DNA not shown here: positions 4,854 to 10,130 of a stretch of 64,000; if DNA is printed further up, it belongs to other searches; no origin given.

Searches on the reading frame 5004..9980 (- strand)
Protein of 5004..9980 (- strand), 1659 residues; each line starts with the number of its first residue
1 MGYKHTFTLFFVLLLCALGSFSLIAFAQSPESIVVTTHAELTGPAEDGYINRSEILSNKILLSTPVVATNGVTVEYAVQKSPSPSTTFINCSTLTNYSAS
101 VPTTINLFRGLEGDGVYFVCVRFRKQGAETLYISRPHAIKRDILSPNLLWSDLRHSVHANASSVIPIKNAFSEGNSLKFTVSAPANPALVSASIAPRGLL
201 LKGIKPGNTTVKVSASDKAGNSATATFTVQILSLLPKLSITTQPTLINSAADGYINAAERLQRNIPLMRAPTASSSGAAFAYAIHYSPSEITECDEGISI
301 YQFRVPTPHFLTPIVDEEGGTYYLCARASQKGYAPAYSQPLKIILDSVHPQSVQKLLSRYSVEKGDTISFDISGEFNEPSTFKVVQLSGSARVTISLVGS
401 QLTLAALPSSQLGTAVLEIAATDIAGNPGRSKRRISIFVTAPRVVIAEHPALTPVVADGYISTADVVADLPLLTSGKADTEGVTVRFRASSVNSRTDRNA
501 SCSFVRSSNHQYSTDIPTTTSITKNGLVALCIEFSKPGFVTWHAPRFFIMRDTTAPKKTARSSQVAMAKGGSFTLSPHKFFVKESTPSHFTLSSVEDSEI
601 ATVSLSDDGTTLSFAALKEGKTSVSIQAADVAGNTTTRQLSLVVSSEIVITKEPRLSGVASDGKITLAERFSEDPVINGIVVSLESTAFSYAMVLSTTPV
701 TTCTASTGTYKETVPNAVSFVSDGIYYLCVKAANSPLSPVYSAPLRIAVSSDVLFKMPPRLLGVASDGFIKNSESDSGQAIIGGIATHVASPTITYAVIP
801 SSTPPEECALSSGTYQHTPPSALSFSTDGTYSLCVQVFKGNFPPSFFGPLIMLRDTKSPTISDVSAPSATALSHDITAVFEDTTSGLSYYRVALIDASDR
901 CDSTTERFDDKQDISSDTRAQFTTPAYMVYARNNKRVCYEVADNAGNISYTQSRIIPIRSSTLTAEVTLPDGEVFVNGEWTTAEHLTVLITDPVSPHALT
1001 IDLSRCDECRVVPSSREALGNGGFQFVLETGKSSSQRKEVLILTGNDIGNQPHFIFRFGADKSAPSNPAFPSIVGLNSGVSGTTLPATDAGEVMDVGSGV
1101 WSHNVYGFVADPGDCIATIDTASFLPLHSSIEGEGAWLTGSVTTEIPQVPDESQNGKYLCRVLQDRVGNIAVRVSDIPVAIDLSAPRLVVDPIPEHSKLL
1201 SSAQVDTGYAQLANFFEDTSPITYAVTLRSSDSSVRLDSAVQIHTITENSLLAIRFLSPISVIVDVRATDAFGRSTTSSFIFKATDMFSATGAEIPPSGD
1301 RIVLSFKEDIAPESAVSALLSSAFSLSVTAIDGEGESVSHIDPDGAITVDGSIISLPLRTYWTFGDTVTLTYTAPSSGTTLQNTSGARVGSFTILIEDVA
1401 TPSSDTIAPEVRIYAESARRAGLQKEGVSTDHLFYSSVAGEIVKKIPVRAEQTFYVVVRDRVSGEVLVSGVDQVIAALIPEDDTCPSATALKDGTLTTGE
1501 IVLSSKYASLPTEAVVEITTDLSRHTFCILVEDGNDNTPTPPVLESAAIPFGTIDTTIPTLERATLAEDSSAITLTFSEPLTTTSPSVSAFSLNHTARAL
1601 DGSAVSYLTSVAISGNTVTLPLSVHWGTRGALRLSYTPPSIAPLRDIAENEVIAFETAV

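Call 12: search_protein_families(library=pfam, proteins=[window:5004-9980:-], max_evalue=0.01)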
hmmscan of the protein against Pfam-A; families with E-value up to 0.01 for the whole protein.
window:5004-9980:- (1659 aa): 5 families
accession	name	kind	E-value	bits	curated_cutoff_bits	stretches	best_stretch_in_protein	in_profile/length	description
PF13753.12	SWM_repeat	-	2.1e-07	31.5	27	1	1555-1640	2-85/86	Putative flagellar system-associated repeat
PF19077.6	Big_13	-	2.3e-06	28.5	27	0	600-644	53-100/102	Bacterial Ig-like domain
PF02494.22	HYR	-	5.6e-05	23.8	21.7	0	207-231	57-81/81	HYR domain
PF09136.16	Glucodextran_B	-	0.00015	22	27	0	602-643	39-80/83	Glucodextranase, domain B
PF02368.24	Big_2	-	0.00039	20.8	22.8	0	562-634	9-74/79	Bacterial Ig-like domain (group 2)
